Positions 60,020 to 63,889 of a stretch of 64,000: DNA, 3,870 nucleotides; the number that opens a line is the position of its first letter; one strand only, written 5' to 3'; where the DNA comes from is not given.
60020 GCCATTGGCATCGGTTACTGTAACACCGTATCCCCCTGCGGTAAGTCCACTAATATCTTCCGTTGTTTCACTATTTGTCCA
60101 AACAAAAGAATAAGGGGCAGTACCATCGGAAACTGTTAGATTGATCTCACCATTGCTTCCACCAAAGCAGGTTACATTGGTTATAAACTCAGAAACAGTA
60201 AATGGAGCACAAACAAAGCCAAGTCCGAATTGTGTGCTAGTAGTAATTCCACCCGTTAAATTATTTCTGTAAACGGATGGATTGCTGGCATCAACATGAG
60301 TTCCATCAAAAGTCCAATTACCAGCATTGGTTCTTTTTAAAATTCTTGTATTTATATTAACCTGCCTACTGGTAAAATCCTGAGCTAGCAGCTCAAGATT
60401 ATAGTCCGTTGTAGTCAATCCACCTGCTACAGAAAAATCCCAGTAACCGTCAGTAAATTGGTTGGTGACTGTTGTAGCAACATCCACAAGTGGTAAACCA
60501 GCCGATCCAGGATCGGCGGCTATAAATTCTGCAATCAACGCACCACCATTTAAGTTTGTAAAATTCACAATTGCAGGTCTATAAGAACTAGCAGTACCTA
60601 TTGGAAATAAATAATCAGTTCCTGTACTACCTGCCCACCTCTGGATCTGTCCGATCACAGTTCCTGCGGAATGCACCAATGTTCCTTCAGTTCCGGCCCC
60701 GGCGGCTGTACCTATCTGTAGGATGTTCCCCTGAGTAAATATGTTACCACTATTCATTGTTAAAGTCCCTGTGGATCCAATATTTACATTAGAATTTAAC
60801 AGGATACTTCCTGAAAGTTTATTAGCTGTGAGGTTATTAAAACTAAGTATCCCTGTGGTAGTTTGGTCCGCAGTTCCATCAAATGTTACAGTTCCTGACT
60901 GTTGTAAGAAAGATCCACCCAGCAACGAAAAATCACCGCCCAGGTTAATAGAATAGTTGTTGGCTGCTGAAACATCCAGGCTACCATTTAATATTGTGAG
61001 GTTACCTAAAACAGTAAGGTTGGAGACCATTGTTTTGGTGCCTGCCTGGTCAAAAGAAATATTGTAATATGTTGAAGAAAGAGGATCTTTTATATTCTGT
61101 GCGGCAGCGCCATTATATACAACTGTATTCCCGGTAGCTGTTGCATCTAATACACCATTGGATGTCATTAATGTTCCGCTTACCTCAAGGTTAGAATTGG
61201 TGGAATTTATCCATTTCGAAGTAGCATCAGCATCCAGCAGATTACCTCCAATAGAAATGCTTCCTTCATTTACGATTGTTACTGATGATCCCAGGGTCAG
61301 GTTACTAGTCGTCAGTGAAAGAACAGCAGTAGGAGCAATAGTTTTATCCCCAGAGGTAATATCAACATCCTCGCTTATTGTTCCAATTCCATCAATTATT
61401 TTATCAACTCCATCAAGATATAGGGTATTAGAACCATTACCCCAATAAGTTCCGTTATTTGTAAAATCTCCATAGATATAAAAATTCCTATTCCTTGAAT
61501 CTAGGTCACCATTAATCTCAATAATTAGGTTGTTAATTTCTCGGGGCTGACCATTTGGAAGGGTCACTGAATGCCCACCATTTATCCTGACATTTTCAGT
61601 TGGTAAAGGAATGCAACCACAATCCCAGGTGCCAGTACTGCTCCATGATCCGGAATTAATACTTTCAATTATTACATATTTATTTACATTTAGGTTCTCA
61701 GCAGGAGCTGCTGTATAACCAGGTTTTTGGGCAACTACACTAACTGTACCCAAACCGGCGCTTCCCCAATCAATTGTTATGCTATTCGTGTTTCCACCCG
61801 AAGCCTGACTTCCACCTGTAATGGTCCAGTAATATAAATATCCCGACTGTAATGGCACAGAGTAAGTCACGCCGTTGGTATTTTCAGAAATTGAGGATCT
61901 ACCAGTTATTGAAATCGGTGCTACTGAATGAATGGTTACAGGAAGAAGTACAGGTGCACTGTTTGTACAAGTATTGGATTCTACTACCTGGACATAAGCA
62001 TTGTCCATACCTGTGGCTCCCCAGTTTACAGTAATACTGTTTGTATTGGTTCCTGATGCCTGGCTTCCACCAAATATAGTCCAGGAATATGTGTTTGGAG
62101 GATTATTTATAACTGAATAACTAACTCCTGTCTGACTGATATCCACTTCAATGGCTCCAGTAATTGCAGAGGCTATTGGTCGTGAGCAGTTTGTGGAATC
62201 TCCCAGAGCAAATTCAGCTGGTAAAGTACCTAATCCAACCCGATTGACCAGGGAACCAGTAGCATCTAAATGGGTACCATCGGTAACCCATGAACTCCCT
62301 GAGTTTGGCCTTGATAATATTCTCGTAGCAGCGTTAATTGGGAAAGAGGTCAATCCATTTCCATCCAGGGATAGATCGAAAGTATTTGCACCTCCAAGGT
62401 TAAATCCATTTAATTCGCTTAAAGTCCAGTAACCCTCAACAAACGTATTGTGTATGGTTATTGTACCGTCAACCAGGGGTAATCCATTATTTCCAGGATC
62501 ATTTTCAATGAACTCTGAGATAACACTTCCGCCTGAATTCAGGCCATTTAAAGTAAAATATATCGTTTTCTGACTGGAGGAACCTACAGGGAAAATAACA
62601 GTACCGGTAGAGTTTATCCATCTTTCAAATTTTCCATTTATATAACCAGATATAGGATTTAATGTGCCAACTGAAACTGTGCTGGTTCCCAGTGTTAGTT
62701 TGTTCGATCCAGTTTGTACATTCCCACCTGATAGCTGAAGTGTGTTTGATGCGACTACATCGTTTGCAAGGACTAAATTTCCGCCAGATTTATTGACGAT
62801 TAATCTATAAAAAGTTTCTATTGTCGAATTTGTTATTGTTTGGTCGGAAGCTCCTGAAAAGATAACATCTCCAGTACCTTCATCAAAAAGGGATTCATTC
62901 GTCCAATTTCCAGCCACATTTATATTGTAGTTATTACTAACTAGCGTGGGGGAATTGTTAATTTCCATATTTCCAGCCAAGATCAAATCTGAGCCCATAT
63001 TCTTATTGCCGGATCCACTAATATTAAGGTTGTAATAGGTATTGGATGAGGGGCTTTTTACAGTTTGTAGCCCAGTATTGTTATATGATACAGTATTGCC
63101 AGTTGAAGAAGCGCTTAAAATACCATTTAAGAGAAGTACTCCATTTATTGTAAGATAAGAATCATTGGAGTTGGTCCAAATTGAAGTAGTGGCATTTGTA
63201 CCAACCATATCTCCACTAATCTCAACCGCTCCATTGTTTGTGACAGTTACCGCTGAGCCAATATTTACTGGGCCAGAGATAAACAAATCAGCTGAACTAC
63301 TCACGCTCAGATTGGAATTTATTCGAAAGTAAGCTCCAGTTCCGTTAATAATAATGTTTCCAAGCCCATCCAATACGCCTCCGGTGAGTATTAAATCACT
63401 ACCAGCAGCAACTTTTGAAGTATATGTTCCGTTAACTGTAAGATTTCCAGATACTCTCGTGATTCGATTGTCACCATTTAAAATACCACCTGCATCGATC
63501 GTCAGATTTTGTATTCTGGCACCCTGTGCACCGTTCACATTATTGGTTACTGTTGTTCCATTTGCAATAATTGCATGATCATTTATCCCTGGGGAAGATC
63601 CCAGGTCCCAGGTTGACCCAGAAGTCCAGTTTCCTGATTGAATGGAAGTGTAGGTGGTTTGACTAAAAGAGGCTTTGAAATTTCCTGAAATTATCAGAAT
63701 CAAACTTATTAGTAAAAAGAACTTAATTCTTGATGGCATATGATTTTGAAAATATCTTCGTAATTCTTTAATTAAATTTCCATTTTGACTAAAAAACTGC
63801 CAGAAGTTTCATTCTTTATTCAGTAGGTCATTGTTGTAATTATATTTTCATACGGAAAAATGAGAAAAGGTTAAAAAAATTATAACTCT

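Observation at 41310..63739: A single ~21.4-kb SprB-like giant adhesin gene with a dedicated PorP/SprF partner fills one third of the window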

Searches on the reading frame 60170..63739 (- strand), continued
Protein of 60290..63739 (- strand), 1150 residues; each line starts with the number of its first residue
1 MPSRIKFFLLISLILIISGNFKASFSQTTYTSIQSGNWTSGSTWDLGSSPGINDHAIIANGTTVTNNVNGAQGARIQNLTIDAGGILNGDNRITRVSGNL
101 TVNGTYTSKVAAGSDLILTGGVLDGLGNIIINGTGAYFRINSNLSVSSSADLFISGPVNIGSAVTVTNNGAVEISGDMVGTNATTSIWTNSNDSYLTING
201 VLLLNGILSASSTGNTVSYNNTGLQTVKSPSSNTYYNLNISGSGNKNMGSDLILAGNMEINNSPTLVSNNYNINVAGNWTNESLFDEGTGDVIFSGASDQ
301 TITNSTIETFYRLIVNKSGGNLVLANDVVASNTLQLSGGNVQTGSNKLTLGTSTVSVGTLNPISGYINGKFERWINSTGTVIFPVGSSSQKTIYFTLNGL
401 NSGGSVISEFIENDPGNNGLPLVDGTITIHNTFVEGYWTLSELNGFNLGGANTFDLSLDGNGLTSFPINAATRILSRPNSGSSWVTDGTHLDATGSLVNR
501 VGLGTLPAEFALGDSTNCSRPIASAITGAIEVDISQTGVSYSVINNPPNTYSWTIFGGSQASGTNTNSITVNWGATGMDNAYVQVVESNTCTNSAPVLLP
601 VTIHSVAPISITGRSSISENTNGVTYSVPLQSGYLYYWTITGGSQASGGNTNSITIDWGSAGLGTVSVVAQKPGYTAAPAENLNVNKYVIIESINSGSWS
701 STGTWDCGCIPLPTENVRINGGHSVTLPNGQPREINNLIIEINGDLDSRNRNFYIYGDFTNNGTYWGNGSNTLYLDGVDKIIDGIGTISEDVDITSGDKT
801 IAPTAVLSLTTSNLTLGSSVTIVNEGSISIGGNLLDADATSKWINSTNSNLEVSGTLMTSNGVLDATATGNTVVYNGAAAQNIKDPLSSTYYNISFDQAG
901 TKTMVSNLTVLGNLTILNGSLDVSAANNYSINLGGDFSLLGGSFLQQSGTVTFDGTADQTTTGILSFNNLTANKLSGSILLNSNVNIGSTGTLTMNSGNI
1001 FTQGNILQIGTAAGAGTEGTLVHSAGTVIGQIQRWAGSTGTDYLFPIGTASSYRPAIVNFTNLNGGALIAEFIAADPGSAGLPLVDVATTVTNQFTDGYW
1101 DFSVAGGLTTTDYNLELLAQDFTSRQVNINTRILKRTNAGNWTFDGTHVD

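Call 54: fold_search(model_id=the predicted structure, library=pdb)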
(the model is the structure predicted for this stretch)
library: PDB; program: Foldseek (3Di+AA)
matches with E <= 10: 1636; with E <= 0.001: 25
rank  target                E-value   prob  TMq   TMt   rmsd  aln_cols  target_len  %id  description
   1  3b43                  5.6e-05  1.00  0.10  0.18  27.6       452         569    7  I-band fragment I65-I70 from titin (released 2008-01-22)
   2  5i99                  7.6e-05  1.00  0.10  0.24  30.4       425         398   11  Crystal structure of mouse CNTN3 Ig5-Fn2 domains (released 2016-08-31)
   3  9g8b_A                9.9e-05  1.00  0.10  0.25  32.1       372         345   13  CryoEM structure of the fragment-2 (2892-3236) in the grappling hook protein A (GhpA) in the bacterium Aureispira sp.  (released 2024-10-16)
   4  9flu_A                1.3e-04  1.00  0.10  0.25  32.1       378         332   12  CryoEM structure of the fragment-1 (3402-3733) in the grappling hook protein A (GhpA) in the bacterium Aureispira sp.  (released 2024-10-16)
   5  4m00_A                1.3e-04  1.00  0.09  0.16  25.1       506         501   10  Crystal structure of the ligand binding region of staphylococcal adhesion SraP (released 2014-06-18)
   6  9flp_A                1.5e-04  0.99  0.09  0.12  49.3       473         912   13  CryoEM structure of the neck (1403-2314) in the grappling hook protein A (GhpA) in the bacterium Aureispira sp. CCB-QB (released 2024-10-16)
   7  4y61_A                1.6e-04  1.00  0.10  0.22  29.6       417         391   12  Crystal structure of the complex between Slitrk2 LRR1 and PTP delta Ig1-Fn1 (released 2015-06-03)
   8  5e53_A                3.4e-04  1.00  0.07  0.22  15.8       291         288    8  Crystal structure of chicken CNTN1 FN1-FN3 domains (released 2016-08-31)
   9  6eg0_A                3.7e-04  1.00  0.10  0.36   7.6       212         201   10  Crystal structure of Dpr4 Ig1-Ig2 in complex with DIP-Eta Ig1-Ig3 (released 2018-11-28)
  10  6ffy_A                3.8e-04  0.99  0.09  0.11  24.2       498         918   12  Structure of the mouse SorCS2-NGF complex (released 2018-08-01)
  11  9flw_A                4.2e-04  1.00  0.10  0.20  45.3       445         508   12  CryoEM structure of the fragment-6 (3571-4078) in the grappling hook protein A (GhpA) in the bacterium Aureispira sp.  (released 2024-10-16)
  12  5e53_C                4.8e-04  1.00  0.09  0.21  14.2       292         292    9  Crystal structure of chicken CNTN1 FN1-FN3 domains (released 2016-08-31)
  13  9flx_A                4.8e-04  1.00  0.10  0.25  32.0       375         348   12  CryoEM structure of the fragment-4 (4074-4421) in the grappling hook protein A (GhpA) in the bacterium Aureispira sp.  (released 2024-10-16)
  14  6fg9_A                4.8e-04  0.99  0.09  0.11  25.4       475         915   10  Mouse SORCS2 ectodomain (sortilin related VPS10 domain containing receptor 2) (released 2018-08-01)
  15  2yd7_B                5.0e-04  1.00  0.06  0.28  16.2       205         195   11  Crystal structure of the N-terminal Ig1-2 module of Human Receptor Protein Tyrosine Phosphatase Delta (released 2011-04-13)
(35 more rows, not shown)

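Call 75: search_protein_families(library=pfam, proteins=[L010:11245-12651:+, L010:12542-13675:+, L022:3795-8762:+, L022:8762-9778:+, L022:16897-18513:+, L019:8128-9060:+, L019:18929-20338:+, L010:1238-10195:+], max_evalue=0.0001)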
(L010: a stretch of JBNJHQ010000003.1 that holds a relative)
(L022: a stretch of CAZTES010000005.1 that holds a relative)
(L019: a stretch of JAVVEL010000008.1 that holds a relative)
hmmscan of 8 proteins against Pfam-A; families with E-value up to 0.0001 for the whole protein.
L010:11245-12651:+ (468 aa): 0 families

L010:12542-13675:+ (377 aa): 2 families
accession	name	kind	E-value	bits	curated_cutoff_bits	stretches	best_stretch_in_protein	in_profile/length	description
PF19580.5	Exo_endo_phos_3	-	1.6e-75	254.5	27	1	68-374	1-309/311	Endonuclease/Exonuclease/phosphatase family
PF03372.29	Exo_endo_phos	-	3.3e-06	27.5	24.5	1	106-268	18-164/225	Endonuclease/Exonuclease/phosphatase family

L022:3795-8762:+ (1655 aa): 3 families
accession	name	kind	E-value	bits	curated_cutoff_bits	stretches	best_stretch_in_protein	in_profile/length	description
PF13573.12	SprB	-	1.2e-76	252.4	28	8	786-821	1-36/37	SprB repeat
PF13585.12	CHU_C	-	6.8e-23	81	27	1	1570-1652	2-85/86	CHU_C Type IX secretion signal domain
PF25117.1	Agd3_C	-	1.6e-06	28.2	27.5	0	1316-1341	16-41/67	Agd3 C-terminal domain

L022:8762-9778:+ (338 aa): 1 family
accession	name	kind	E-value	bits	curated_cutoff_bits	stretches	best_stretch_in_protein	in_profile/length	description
PF11751.14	PorP_SprF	-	2.8e-68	230.9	22.3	1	33-325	1-273/273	Type IX secretion system membrane protein PorP/SprF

L022:16897-18513:+ (538 aa): 1 family
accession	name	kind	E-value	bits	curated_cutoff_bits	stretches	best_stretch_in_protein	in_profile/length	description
PF12831.13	FAD_oxidored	-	2.1e-103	347.2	27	1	33-518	1-416/416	FAD dependent oxidoreductase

L019:8128-9060:+ (310 aa): 1 family
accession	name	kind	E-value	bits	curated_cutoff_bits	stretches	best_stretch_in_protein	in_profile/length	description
PF00149.33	Metallophos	-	1.2e-11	45.9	21.5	1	41-252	2-189/191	Calcineurin-like phosphoesterase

L019:18929-20338:+ (469 aa): 0 families

L010:1238-10195:+ (2985 aa): 6 families
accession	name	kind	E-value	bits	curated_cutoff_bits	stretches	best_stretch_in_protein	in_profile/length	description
PF23237.1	HYR_4C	-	6.6e-56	186.8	27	8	1916-1990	2-73/73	HYR-like domain with 4 cysteines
PF13573.12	SprB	-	1.6e-43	146.4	28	4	1254-1285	4-35/37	SprB repeat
PF19408.5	PKD_6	-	4.2e-19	69.1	25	2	605-681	4-80/82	PKD-like domain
PF13585.12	CHU_C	-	3.1e-18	66.1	27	1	2899-2983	2-86/86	CHU_C Type IX secretion signal domain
PF02494.22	HYR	-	4.3e-16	59.5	21.7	1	2154-2233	2-81/81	HYR domain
PF10162.14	G8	-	3.5e-06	27.3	22.9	0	702-758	1-56/124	G8 domain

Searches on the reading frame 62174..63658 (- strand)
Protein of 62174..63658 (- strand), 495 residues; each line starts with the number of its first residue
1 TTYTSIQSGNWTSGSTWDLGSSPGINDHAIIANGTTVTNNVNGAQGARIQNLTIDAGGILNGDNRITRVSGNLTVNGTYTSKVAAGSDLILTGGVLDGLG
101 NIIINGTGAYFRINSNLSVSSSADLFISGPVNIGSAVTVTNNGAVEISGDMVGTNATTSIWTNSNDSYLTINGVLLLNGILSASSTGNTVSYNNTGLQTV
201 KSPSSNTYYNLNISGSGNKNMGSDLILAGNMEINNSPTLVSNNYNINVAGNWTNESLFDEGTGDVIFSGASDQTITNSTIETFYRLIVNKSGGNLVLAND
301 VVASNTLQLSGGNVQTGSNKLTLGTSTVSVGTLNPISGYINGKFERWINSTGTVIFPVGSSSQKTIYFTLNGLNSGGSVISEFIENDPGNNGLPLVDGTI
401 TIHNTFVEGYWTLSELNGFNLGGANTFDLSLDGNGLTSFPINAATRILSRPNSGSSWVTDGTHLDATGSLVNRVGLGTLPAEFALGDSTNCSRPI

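Call 64: predict_structure(alignment_id=A3)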
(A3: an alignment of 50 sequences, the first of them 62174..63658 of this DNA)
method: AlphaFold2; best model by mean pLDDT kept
length: 495 residues; sequences in the alignment: 50
mean_pLDDT: 96.2   pTM: 0.90
mean pLDDT of the five models: 96.2, 96.1, 95.8, 95.8, 95.7
residues with pLDDT >= 90: 467; 70-90: 24; 50-70: 4; < 50: 0
segments of 3 or more residues with pLDDT < 50: none
pLDDT, mean of each block of 10 residues (from residue 1): 98 97 98 96 88 98 92 98 76 97 90 98 98 98 98 98 98 97 98 98 98 98 98 97 98 97 98 96 98 97 98 96 98 97 98 97 96 97 96 96 97 98 95 95 97 96 96 96 97 85
secondary structure, 60 per line:
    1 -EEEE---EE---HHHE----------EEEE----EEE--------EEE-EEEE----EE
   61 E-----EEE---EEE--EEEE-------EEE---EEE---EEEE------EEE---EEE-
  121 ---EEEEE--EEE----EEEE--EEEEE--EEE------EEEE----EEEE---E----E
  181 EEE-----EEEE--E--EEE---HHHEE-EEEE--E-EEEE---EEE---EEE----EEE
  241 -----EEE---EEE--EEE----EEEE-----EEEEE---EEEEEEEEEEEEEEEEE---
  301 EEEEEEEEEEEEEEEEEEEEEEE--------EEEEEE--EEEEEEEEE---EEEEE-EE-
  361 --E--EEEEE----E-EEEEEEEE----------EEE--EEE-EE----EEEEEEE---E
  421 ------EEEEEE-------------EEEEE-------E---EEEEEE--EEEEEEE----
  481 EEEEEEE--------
elements in order: E2-5 E28-31 E36-38 E47-49 E51-54 E59-61 E67-69 E73-75 E78-81 E89-91 E95-97 E101-104 E111-113 E117-119 E124-128 E131-133 E138-141 E144-148 E151-153 E160-163 E168-171 E180-183 E189-192 E198-200 E210-213 E218-221 E225-227 E231-233 E238-240 E246-248 E252-254 E257-259 E264-267 E273-277 E281-297 E301-323 E332-337 E340-348 E352-356 E366-370 E377-384 E395-397 E400-402 E410-416 E427-432 E446-450 E462-467 E470-476 E481-487

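Call 68: fold_search(model_id=the predicted structure, library=pdb)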
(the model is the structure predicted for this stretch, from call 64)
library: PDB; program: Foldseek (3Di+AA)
matches with E <= 10: 133; with E <= 0.001: 0
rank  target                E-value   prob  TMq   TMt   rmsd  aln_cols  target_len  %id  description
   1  5w6h_A                4.0e-02  0.23  0.20  0.16  16.7       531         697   12  Crystal structure of Bacteriophage CBA120 tailspike protein 4 enzymatically active domain (TSP4dN, orf213) (released 2018-10-24)
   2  9rkv_M                1.3e-01  0.07  0.12  0.11  26.6       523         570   11  Agrobacterium phage 7-7-1 tail fibers (released 2025-12-10)
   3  4dlo_A                3.4e-01  0.84  0.20  0.27   6.1       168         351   11  Crystal structure of the GAIN and HormR domains of brain angiogenesis inhibitor 3 (BAI3) (released 2012-02-22)
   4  7xyc_A                4.1e-01  0.08  0.20  0.19  14.7       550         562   11  CryoEM structure of Klebsiella phage Kp7 type II tail fiber gp52 in vitro (released 2023-06-07)
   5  4xn0                  6.9e-01  0.08  0.21  0.19  15.7       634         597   10  Tailspike protein mutant E372A of E. coli bacteriophage HK620 (released 2016-01-27)
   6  4mzu_F                1.0e+00  0.06  0.13  0.18  15.6       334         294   11  Crystal structure of FdtD, a bifunctional ketoisomerase/N-acetyltransferase from Shewanella denitrificans (released 2013-10-09)
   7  6e1r_B                1.1e+00  0.03  0.12  0.12  18.5       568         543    7  Crystal structure of the Acinetobacter phage vB_ApiP_P1 tailspike protein (released 2019-07-17)
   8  9rkv_O                1.4e+00  0.03  0.13  0.12  25.3       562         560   11  Agrobacterium phage 7-7-1 tail fibers (released 2025-12-10)
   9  6e1r_A                1.7e+00  0.05  0.20  0.19  16.8       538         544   10  Crystal structure of the Acinetobacter phage vB_ApiP_P1 tailspike protein (released 2019-07-17)
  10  2kd7_MODEL_1_A        2.0e+00  0.08  0.10  0.24  14.9       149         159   13  Solution NMR structure of F5/8 type C-terminal domain of a putative chitobiase from Bacteroides thetaiotaomicr (released 2009-02-03)
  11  4mzu_D                2.1e+00  0.05  0.14  0.19  15.5       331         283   11  Crystal structure of FdtD, a bifunctional ketoisomerase/N-acetyltransferase from Shewanella denitrificans (released 2013-10-09)
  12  4mzu_E                2.4e+00  0.03  0.13  0.17  15.8       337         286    9  Crystal structure of FdtD, a bifunctional ketoisomerase/N-acetyltransferase from Shewanella denitrificans (released 2013-10-09)
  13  3ud2_A                2.5e+00  0.30  0.18  0.27   8.0       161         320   13  Crystal structure of Selenomethionine ZU5A-ZU5B protein domains of human erythrocyte ankyrin (released 2012-02-22)
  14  6n2b_B                2.5e+00  0.04  0.15  0.19  26.8       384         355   10  The Crystal Structure of Caldicellulosiruptor kristjanssonii Tapirin C-terminal domain (released 2018-12-19)
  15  2zj6                  2.5e+00  0.02  0.11  0.10  14.1       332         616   13  Crystal structure of D337A mutant of Pseudomonas sp. MIS38 lipase (released 2008-12-02)
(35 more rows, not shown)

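Call 89: fold_search(model_id=the predicted structure, library=viral)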
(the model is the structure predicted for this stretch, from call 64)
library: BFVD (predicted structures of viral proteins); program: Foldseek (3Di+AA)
matches with E <= 10: 379; with E <= 0.001: 2
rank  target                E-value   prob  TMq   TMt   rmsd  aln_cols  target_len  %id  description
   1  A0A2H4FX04            3.6e-05  0.98  0.22  0.15  20.9       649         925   12  (no name in the UniProt tables at hand)
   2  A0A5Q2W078            8.0e-05  0.92  0.20  0.19  16.7       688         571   10  (no name in the UniProt tables at hand)
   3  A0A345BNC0            4.6e-03  0.28  0.15  0.12  17.7       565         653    7  (no name in the UniProt tables at hand)
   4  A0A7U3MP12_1          8.6e-03  0.16  0.15  0.09  30.5       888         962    9  (no name in the UniProt tables at hand)
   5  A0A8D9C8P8            1.2e-02  0.54  0.15  0.13  23.5       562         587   13  Putative hemin binding protein [uncultured marine phage]
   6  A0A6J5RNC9            1.4e-02  0.57  0.27  0.16  15.8       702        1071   12  Uncharacterized protein [uncultured Caudovirales phage]
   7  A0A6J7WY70            2.5e-02  0.98  0.32  0.35   9.9       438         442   17  Uncharacterized protein [uncultured Caudovirales phage]
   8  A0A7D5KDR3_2          3.1e-02  0.14  0.16  0.11  25.2       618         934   12  Uncharacterized protein [Synechococcus phage S-CAM7]
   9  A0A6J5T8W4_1          3.5e-02  0.57  0.20  0.14  15.6       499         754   14  Parallel beta-helix repeat [uncultured Caudovirales phage]
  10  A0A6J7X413            3.5e-02  0.54  0.18  0.11  19.1       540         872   14  Uncharacterized protein [uncultured Caudovirales phage]
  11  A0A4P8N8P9            3.5e-02  0.21  0.17  0.17  14.7       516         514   10  Uncharacterized protein [Rheinheimera phage Barba21A]
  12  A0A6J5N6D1            3.9e-02  0.08  0.12  0.07  26.4       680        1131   12  Concanavalin A-like lectin/glucanases superfamily [uncultured Caudovirales phage]
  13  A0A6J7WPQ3            4.7e-02  0.35  0.20  0.23  13.2       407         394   15  Uncharacterized protein [uncultured Caudovirales phage]
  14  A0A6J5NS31            6.2e-02  0.51  0.22  0.23  13.1       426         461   14  Uncharacterized protein [uncultured Caudovirales phage]
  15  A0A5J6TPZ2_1          7.6e-02  0.23  0.14  0.09  16.8       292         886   14  (no name in the UniProt tables at hand)
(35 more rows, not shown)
